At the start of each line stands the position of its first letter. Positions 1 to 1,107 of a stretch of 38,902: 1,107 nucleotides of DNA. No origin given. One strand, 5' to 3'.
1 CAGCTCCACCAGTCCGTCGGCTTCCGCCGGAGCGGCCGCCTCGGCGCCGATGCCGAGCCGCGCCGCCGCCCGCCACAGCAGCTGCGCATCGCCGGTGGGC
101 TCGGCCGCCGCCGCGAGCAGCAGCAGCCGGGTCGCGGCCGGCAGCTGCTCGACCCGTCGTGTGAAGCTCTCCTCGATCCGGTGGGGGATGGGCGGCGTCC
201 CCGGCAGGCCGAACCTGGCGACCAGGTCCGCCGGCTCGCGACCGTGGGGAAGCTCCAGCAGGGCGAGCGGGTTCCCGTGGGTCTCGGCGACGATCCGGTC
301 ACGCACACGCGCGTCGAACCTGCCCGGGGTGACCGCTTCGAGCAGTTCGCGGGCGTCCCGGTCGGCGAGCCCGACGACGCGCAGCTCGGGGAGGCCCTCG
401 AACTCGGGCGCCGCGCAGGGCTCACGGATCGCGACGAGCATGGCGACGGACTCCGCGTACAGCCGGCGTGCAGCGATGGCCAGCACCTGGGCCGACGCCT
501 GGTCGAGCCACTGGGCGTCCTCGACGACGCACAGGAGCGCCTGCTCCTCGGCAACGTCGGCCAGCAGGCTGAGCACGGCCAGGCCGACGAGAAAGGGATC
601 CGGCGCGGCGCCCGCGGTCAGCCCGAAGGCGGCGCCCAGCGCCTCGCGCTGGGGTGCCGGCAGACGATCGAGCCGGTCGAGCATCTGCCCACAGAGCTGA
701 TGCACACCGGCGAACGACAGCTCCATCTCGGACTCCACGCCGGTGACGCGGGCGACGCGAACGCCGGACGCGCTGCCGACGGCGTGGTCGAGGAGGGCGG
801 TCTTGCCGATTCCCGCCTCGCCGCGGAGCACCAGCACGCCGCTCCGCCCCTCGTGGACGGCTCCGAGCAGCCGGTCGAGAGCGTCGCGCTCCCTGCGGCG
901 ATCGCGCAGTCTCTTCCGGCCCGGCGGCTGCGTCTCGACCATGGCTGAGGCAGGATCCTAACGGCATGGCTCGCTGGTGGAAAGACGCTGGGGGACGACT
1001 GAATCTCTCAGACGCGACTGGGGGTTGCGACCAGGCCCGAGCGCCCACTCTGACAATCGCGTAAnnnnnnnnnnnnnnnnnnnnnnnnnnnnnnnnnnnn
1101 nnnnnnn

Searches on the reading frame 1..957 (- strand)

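Call 20: search_protein_families(library=pfam, proteins=[window:1-957:-], max_evalue=0.001)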
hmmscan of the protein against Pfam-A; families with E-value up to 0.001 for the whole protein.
window:1-957:- (319 aa): 1 family
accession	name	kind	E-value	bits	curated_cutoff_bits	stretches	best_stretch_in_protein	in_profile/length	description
PF13191.12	AAA_16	-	4.5e-16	60.2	32.6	1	19-166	4-159/167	AAA ATPase domain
